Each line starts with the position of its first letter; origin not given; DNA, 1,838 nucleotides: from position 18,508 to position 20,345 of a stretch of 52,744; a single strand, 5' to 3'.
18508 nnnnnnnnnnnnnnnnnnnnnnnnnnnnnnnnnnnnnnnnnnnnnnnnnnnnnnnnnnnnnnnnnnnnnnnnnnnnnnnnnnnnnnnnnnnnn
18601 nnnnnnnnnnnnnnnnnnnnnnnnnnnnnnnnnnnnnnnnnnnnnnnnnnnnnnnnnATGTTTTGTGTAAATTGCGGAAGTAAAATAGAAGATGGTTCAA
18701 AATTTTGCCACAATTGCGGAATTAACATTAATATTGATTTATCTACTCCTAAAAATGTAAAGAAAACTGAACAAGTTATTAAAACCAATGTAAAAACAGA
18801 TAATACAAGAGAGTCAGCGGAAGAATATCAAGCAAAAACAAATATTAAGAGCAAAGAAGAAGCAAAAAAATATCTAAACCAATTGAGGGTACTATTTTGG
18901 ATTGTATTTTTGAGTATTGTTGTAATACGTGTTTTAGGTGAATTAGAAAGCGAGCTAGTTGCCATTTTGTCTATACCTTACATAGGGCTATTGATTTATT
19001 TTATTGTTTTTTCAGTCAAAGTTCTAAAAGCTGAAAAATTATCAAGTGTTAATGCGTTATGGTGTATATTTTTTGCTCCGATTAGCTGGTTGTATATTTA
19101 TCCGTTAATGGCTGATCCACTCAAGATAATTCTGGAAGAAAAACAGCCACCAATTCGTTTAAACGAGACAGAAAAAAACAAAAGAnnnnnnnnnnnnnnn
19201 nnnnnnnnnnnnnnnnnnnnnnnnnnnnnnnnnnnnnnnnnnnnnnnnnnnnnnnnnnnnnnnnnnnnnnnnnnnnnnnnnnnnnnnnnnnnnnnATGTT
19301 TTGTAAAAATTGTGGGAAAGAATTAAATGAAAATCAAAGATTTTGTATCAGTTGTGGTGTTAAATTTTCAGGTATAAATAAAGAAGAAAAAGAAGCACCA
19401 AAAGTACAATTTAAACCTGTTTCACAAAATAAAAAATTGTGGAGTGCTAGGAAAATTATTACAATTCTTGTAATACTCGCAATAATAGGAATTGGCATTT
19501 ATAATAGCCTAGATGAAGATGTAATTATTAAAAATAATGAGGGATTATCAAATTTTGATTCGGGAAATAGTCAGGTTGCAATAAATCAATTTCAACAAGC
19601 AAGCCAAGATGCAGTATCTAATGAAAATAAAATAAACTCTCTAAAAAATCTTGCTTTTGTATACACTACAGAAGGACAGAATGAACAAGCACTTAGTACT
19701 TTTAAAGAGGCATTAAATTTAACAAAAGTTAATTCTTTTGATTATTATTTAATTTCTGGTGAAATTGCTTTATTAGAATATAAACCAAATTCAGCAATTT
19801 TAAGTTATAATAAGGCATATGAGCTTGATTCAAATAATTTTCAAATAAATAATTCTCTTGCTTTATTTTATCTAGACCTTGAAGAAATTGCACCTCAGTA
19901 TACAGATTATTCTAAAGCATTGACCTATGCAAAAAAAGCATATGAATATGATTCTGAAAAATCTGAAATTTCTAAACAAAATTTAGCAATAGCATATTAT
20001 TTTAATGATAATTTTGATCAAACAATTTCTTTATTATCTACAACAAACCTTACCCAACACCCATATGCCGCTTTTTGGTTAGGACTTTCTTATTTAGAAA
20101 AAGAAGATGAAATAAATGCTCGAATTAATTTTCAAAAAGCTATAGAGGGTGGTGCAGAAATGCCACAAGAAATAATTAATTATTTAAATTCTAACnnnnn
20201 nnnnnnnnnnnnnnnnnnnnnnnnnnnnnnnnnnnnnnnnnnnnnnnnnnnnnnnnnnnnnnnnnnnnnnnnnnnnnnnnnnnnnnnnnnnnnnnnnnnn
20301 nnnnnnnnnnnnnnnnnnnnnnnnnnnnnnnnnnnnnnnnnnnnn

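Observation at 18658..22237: Co-directional cassette of five zinc-ribbon/TM proteins with swapped output modules, on an integrated island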

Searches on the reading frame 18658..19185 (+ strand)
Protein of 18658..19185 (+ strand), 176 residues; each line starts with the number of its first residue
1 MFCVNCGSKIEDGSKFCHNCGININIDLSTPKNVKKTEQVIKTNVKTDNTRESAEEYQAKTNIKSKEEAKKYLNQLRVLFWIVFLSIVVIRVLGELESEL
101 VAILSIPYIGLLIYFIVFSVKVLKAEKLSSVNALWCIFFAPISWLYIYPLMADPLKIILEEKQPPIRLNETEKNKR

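Call 6: search_protein_families(library=pfam, proteins=[window:18658-19185:+], max_evalue=1)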
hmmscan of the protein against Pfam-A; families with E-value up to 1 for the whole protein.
window:18658-19185:+ (176 aa): 15 families
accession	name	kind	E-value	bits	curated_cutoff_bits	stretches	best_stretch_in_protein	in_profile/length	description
PF13240.11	Zn_Ribbon_1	-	3.9e-08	33.3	25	1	2-21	1-20/23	zinc-ribbon domain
PF13248.11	Zn_ribbon_3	-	1.8e-05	24.4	27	1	3-24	5-26/26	zinc-ribbon domain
PF12773.13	DZR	-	0.00012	22.6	27.3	1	3-24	1-22/45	Double zinc ribbon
PF20990.2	DUF2207_C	-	0.015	15.5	33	1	35-119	108-185/247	Predicted membrane protein (DUF2207) C-terminal domain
PF13273.12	DUF4064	-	0.022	15.4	32.1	0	97-131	56-90/102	Protein of unknown function (DUF4064)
PF01810.24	LysE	-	0.022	14.7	25.6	1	42-122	79-158/193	LysE type translocator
PF09889.16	DUF2116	-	0.023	15.1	26.8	1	3-19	6-22/59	Probable treble clef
PF24460.1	DUF7575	-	0.044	13.6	28.5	1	3-21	6-24/28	Domain of unknown function (DUF7575)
PF24463.1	DUF7577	-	0.054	13.6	28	1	3-21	5-23/27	Domain of unknown function (DUF7577)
PF14803.11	Zn_ribbon_Nudix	-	0.056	13.8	25.6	0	15-24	1-10/34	Nudix N-terminal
PF11682.14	Zn_ribbon_11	-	0.062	13.4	24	1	2-24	7-28/37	Probable zinc-ribbon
PF18912.6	DZR_2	-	0.13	12.6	27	1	3-21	10-28/56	Double zinc ribbon domain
PF14149.11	YhfH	-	0.32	11.3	27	0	3-12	16-25/37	YhfH-like protein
PF01123.25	Stap_Strp_toxin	-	0.83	10.6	23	0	26-74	8-57/87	Staphylococcal/Streptococcal toxin, OB-fold domain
PF17032.10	Zn_ribbon_15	-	0.99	10.7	28.9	1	2-21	54-73/73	zinc-ribbon family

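Call 7: search_protein_families(library=ncbifam, proteins=[window:18658-19185:+], max_evalue=1)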
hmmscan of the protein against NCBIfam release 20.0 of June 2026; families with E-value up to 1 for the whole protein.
window:18658-19185:+ (176 aa): 4 families
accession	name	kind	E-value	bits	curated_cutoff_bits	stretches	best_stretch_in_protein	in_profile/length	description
TIGR03826.1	YvyF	hypoth_equivalog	0.0034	17.4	124.15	1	3-46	84-126/137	TIGR03826 family flagellar region protein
NF045510.1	4Cys_prefix_kin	domain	0.0079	16.4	24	1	12-21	14-23/26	4-Cys prefix domain-containing protein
NF053815.1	teico_TcaA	equivalog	0.029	13.2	550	1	3-89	4-69/463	membrane-associated protein TcaA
NF001607.0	PRK00398.1-4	equivalog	0.12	12.1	89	0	17-35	12-30/53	DNA-directed RNA polymerase subunit P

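Call 63: search_protein_families(library=padloc, proteins=[window:18658-19185:+], max_evalue=0.01)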
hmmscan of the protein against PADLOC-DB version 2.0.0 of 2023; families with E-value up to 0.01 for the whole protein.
window:18658-19185:+ (176 aa): 2 families
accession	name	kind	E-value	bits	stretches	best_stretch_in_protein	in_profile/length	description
PDLC00933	Cas12u4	-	0.001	16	1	3-62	399-462/488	Cas12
PDLC01700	Cas12f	-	0.0097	12.9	0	3-66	385-453/458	CAS-V-F; effector__SPE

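Call 64: search_protein_families(library=phrogs, proteins=[window:18658-19185:+], max_evalue=0.01)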
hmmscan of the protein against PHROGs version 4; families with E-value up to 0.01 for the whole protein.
window:18658-19185:+ (176 aa): 4 families
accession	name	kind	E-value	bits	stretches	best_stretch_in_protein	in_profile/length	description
phrog_2546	-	unknown function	9.5e-10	40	1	1-71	1-66/180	-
phrog_9700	-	unknown function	0.00032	20.7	1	2-94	8-103/483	-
phrog_4852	-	unknown function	0.0033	18.1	1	2-49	15-64/194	-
phrog_27136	-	unknown function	0.0091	16.5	0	2-49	3-49/224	-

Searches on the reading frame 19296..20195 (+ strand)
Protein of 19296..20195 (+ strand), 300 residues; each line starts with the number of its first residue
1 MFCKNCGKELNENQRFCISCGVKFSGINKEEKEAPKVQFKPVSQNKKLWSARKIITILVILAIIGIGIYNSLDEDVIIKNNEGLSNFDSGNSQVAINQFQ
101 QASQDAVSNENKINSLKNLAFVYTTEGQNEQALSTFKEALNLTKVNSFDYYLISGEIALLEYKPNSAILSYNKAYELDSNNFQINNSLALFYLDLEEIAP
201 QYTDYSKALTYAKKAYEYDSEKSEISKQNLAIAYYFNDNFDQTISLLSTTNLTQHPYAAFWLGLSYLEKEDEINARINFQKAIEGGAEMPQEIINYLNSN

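Call 6: search_protein_families(library=pfam, proteins=[window:19296-20195:+], max_evalue=1)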
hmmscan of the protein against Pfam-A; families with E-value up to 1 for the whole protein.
window:19296-20195:+ (300 aa): 26 families (the best 25 are shown)
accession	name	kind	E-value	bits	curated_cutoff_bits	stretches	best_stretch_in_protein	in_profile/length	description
PF13424.12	TPR_12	-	5.2e-11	43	30.1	2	79-142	6-74/77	Tetratricopeptide repeat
PF07719.23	TPR_2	-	6e-11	42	27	2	116-142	4-30/34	Tetratricopeptide repeat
PF14559.12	TPR_19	-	1.9e-08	34.9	25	2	204-259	6-60/68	Tetratricopeptide repeat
PF13181.12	TPR_8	-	1.3e-06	28.5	25.7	1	118-143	6-31/34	Tetratricopeptide repeat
PF13240.11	Zn_Ribbon_1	-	2.3e-06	27.6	25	1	2-21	1-20/23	zinc-ribbon domain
PF00515.34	TPR_1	-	5.8e-06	26.3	27.8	1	115-141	3-29/34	Tetratricopeptide repeat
PF13414.12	TPR_11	-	0.00033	20.7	26.8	2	166-193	12-39/42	TPR repeat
PF13432.12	TPR_16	-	0.00035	21.4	32.7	0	127-181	11-64/65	Tetratricopeptide repeat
PF12773.13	DZR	-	0.0016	19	27.3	1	3-21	27-45/45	Double zinc ribbon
PF23914.1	TPR_CcmH_CycH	-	0.0038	17.5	42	1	154-243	56-140/158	Cytochrome c-type biogenesis protein H TPR domain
PF13431.12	TPR_17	-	0.0059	17.2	24.4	1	171-195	2-26/34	Tetratricopeptide repeat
PF13176.12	TPR_7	-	0.01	16.3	27.9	1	115-144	1-30/36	Tetratricopeptide repeat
PF13248.11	Zn_ribbon_3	-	0.017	15.1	27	1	3-24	5-26/26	zinc-ribbon domain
PF24460.1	DUF7575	-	0.027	14.3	28.5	1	3-23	6-26/28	Domain of unknown function (DUF7575)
PF09976.15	TPR_21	-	0.035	14.3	25.5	1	86-176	86-174/193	Tetratricopeptide repeat-like domain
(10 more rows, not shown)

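Call 7: search_protein_families(library=ncbifam, proteins=[window:19296-20195:+], max_evalue=1)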
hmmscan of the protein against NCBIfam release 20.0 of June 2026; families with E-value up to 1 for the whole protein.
window:19296-20195:+ (300 aa): 16 families
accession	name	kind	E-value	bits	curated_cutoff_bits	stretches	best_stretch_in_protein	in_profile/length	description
NF040959.1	MamA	equivalog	1.1e-10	41.3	200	2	185-288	32-137/204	magnetosome protein MamA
TIGR02917.1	PEP_TPR_lipo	equivalog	4.5e-10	38.1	312.2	2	80-248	707-861/899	XrtA/PEP-CTERM system TPR-repeat protein PrsT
TIGR02521.1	type_IV_pilW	equivalog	1.4e-08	34.5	154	2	78-144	101-166/234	type IV pilus biogenesis/stability protein PilW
NF002725.1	PRK02603.1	equivalog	1.2e-05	25.4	143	1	71-143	30-102/173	photosystem I assembly protein Ycf3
NF047507.1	TPR_BatC_Lepto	exception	1.9e-05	24.2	175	1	72-142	54-125/214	TPR repeat-containing protein BatC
NF038027.1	TssQ_fam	subfamily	0.00014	22.3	65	1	82-143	12-74/100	TssQ family T6SS-associated lipoprotein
TIGR02552.1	LcrH_SycD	equivalog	0.00026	20.7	104.8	1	109-197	14-101/136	SycD/LcrH family type III secretion system chaperone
NF053815.1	teico_TcaA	equivalog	0.00053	18.9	550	1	3-64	4-62/463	membrane-associated protein TcaA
TIGR02795.1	tol_pal_ybgF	equivalog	0.00062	20.3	90.1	0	253-285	36-68/119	tol-pal system protein YbgF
NF045510.1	4Cys_prefix_kin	domain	0.0015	18.7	24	1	12-22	14-24/26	4-Cys prefix domain-containing protein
NF033920.0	C39_PA2778_fam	equivalog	0.0026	17.2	150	1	85-143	199-254/255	PA2778 family cysteine peptidase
NF047558.1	TPR_END_plus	domain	0.0034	17.3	32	1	118-143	4-29/56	TPR end-of-group domain-containing protein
NF033161.1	lipo_LipL41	equivalog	0.028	13.4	400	1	195-247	273-325/358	lipoprotein LipL41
NF052415.1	T3SS_chap_SctY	equivalog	0.044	14.3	70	0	115-155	42-84/106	type III secretion apparatus assembly chaperone SctY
NF041909.1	HVO_2753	equivalog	0.086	12.7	80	1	11-35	6-30/59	HVO_2753 family zinc finger protein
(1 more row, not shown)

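Call 57: find_related_loci(query=A3, collection=metagenome_contigs, flank=6000)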
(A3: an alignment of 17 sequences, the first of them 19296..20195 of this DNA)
Query A3 (300 aa) in metagenome_contigs; peptide patterns used: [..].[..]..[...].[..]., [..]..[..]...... (x = any residue, [..] = any of these).
232 stretches matched a pattern; 80 encode a relative of the query (tblastn E <= 1e-3); 80 distinct loci.
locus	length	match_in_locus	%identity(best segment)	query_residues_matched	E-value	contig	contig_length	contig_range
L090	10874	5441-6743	79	1-300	3e-163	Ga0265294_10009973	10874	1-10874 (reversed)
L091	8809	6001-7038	81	1-300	9e-161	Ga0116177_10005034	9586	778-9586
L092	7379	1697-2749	76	1-300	8e-153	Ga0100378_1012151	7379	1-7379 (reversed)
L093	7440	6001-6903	74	1-300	5e-148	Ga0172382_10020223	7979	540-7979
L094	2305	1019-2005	73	1-300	3e-157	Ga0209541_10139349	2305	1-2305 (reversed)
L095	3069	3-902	81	1-300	4e-147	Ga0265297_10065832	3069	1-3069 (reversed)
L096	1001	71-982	71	1-300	4e-150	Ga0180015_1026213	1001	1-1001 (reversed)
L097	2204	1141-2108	62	1-299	3e-134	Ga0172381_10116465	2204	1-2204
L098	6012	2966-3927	64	1-299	1e-126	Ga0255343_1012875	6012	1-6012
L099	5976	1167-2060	63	1-297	2e-123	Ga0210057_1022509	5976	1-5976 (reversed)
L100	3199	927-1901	67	1-300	1e-126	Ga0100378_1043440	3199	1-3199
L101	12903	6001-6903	63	1-300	2e-122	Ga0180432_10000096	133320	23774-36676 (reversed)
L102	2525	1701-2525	64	1-275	2e-124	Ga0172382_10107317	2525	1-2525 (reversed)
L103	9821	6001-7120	61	1-300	1e-116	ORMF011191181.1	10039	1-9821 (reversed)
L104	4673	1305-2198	61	1-299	2e-115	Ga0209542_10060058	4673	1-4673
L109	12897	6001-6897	56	1-300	6e-106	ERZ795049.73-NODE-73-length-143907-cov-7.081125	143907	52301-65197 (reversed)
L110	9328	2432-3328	55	1-300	1e-103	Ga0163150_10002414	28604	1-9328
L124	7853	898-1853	55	1-299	7e-95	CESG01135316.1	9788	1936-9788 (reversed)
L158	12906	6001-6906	42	1-299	4e-66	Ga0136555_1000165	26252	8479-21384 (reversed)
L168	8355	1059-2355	45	1-300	1e-82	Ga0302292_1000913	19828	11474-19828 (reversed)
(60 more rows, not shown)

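Call 62: search_protein_families(library=pfam, proteins=[L110:1347-2036:+, L110:2042-2428:+, L110:3333-4658:+, L168:2793-4454:+, L124:2181-2951:+, L109:6930-7454:+], max_evalue=0.01)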
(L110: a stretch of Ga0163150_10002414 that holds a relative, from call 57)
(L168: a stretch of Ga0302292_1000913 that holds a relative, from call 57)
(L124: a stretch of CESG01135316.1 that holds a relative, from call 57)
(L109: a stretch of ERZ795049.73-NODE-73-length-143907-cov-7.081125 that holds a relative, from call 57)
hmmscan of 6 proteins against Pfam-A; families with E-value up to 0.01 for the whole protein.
L110:1347-2036:+ (230 aa): 4 families
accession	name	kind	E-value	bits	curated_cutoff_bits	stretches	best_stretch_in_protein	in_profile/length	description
PF13248.11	Zn_ribbon_3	-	2.3e-06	27.3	27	1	2-22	4-24/26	zinc-ribbon domain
PF13240.11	Zn_Ribbon_1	-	8.6e-06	25.8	25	1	2-23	1-22/23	zinc-ribbon domain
PF24460.1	DUF7575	-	0.0003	20.5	28.5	1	3-23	6-26/28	Domain of unknown function (DUF7575)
PF12773.13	DZR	-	0.00043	20.8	27.3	1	3-25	1-23/45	Double zinc ribbon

L110:2042-2428:+ (129 aa): 3 families
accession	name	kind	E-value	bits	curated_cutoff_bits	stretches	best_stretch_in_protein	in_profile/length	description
PF13240.11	Zn_Ribbon_1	-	4.5e-06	26.7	25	1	3-24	2-23/23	zinc-ribbon domain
PF12773.13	DZR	-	4.9e-05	23.9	27.3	1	3-52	1-35/45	Double zinc ribbon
PF18912.6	DZR_2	-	0.0075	16.5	27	0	2-28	23-50/56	Double zinc ribbon domain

L110:3333-4658:+ (442 aa): 6 families
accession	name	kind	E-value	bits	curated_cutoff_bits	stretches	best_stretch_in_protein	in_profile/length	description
PF13365.12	Trypsin_2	-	1.9e-14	55.1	27.6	1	243-407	1-144/144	Trypsin-like peptidase domain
PF14018.11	DUF4234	-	2.1e-06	28.2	25.3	1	57-108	2-53/70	Domain of unknown function (DUF4234)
PF13240.11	Zn_Ribbon_1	-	9.4e-06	25.7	25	1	2-21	1-20/23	zinc-ribbon domain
PF12773.13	DZR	-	0.00058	20.4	27.3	1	3-24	1-22/45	Double zinc ribbon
PF00089.32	Trypsin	-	0.0036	17.6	20.6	0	243-417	27-204/220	Trypsin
PF13248.11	Zn_ribbon_3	-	0.0079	16.1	27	1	2-23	4-25/26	zinc-ribbon domain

L168:2793-4454:+ (554 aa): 4 families
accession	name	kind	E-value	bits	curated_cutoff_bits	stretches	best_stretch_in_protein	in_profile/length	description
PF13365.12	Trypsin_2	-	7.4e-14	53.1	27.6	1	125-281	1-144/144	Trypsin-like peptidase domain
PF13240.11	Zn_Ribbon_1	-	7e-08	32.5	25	1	15-36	1-22/23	zinc-ribbon domain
PF12773.13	DZR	-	0.00011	22.7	27.3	1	15-36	14-33/45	Double zinc ribbon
PF13248.11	Zn_ribbon_3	-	0.0045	16.9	27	0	16-34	5-23/26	zinc-ribbon domain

L124:2181-2951:+ (257 aa): 6 families
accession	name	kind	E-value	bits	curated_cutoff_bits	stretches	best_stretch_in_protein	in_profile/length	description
PF13240.11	Zn_Ribbon_1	-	1.1e-05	25.5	25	1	235-257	1-23/23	zinc-ribbon domain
PF13248.11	Zn_ribbon_3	-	0.00018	21.3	27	1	235-256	4-25/26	zinc-ribbon domain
PF24460.1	DUF7575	-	0.0011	18.7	28.5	1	232-256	2-26/28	Domain of unknown function (DUF7575)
PF12773.13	DZR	-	0.0019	18.8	27.3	1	236-256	1-21/45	Double zinc ribbon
PF17032.10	Zn_ribbon_15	-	0.0027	18.9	28.9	1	230-254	49-73/73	zinc-ribbon family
PF18181.6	SLATT_1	-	0.0081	16.6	26.3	0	160-232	32-101/122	SMODS and SLOG-associating 2TM effector domain 1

L109:6930-7454:+ (175 aa): 3 families
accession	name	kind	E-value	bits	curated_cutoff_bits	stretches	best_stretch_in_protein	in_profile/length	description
PF13240.11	Zn_Ribbon_1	-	2.9e-06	27.3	25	1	3-23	2-22/23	zinc-ribbon domain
PF12773.13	DZR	-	2.8e-05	24.6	27.3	1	3-33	1-24/45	Double zinc ribbon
PF22970.2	DUF7028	-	0.0084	16.5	27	0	14-69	6-61/83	Domain of unknown function (DUF7028)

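Call 63: search_protein_families(library=padloc, proteins=[window:19296-20195:+], max_evalue=0.01)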
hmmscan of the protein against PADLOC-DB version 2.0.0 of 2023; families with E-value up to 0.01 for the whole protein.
window:19296-20195:+ (300 aa): 0 families

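Call 64: search_protein_families(library=phrogs, proteins=[window:19296-20195:+], max_evalue=0.01)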
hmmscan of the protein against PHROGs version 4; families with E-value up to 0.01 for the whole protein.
window:19296-20195:+ (300 aa): 7 families
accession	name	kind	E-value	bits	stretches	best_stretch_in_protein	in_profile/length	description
phrog_7590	-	unknown function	4.2e-05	24.4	0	165-284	72-151/234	-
phrog_2546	-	unknown function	0.00012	23.4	1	1-39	1-39/180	-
phrog_16989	-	moron, auxiliary metabolic gene and host takeover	0.00012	23.1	1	2-71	8-78/122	membrane protein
phrog_22898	-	unknown function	0.00016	22.8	1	2-59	3-62/163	-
phrog_6586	-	unknown function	0.0005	20.9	1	1-66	4-69/129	-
phrog_4852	-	unknown function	0.0026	18.5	1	2-69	15-80/194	-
phrog_10292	-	unknown function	0.0092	16.9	0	1-64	4-46/136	-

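Call 72: search_solved_structures(query=A3, max_evalue=0.001)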
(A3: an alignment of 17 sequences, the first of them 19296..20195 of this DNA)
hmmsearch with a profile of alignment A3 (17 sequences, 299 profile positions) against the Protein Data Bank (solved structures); distinct sequences matched with E-value up to 0.001: 35.
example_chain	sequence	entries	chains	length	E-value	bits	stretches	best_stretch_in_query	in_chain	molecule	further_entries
9qhb_A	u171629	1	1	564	2.4e-31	112.5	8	199-283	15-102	Engineered tetratricopeptide repeat protein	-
9qhc_A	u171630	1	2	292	2.2e-18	70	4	205-283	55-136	Engineered tetratricopeptide repeat protein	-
8bu0_A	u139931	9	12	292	4.3e-17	65.8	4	198-283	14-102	Consensus tetratricopeptide repeat protein | Crystal structure of an 8-repeat consensus TPR superhelix with Zinc. | Monomer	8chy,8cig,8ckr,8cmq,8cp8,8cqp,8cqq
7obi_A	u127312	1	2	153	1.4e-10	44.4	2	113-224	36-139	CTPR-rv4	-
1w3b_A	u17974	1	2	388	2.8e-09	40.1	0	115-189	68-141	UDP-N-ACETYLGLUCOSAMINE--PEPTIDE N-ACETYLGLUCOSAMINYLTRANSFERASE 110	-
6eou_A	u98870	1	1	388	7.1e-09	38.8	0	115-189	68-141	UDP-N-acetylglucosamine--peptide N-acetylglucosaminyltransferase 110 kDa subunit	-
6vbu_4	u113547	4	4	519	7.2e-09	38.7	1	86-213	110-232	Bardet-Biedl syndrome 4 protein homolog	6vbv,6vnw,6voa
6xt9_D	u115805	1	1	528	7.2e-09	38.7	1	86-213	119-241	Bardet-Biedl syndrome 4 protein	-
2fo7_A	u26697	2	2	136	3.9e-08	36.3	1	201-283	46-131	SYNTHETIC CONSENSUS TPR PROTEIN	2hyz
8ch0_A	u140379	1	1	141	4.3e-08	36.2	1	199-283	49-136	Consensus tetratricopeptide repeat protein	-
7yea_A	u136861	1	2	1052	4.7e-08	36.1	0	115-189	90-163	UDP-N-acetylglucosamine--peptide N-acetylglucosaminyltransferase 110 kDa subunit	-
7yeh_B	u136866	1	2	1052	4.7e-08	36.1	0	115-189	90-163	UDP-N-acetylglucosamine--peptide N-acetylglucosaminyltransferase 110 kDa subunit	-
7ntf_A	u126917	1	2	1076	5e-08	36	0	115-189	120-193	Isoform 1 of UDP-N-acetylglucosamine--peptide N-acetylglucosaminyltransferase 110 kDa subu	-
9gzg_A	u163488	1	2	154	5.9e-07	32.5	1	196-283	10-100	Engineered CTPR protein with glutamic acids for conductivity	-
5fzr_A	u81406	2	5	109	8e-06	28.7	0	93-144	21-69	DESIGNED TPR PROTEIN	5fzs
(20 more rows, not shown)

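Call 85: search_protein_families(library=pfam, proteins=[L103:8233-9690:+, L158:7293-8951:-], max_evalue=0.001)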
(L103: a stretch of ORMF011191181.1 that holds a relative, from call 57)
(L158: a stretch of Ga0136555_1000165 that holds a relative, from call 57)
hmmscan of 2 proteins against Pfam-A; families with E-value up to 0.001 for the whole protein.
L103:8233-9690:+ (486 aa): 3 families
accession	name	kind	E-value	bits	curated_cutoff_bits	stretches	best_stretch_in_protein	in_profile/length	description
PF00239.26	Resolvase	-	2.5e-19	70.2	23.3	1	3-154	1-143/145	Resolvase, N terminal domain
PF07508.19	Recombinase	-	9.3e-11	42.3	21.1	1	184-260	5-99/102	Recombinase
PF13408.12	Zn_ribbon_recom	-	6.3e-07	30.1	25.3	1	277-321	2-50/58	Recombinase zinc beta ribbon domain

L158:7293-8951:- (553 aa): 3 families
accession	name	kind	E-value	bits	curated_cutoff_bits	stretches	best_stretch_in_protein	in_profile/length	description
PF00239.26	Resolvase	-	9.5e-18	65.1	23.3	1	9-162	1-143/145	Resolvase, N terminal domain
PF07508.19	Recombinase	-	2.4e-13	50.6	21.1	1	187-273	1-100/102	Recombinase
PF13408.12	Zn_ribbon_recom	-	0.00064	20.5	25.3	0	287-340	2-57/58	Recombinase zinc beta ribbon domain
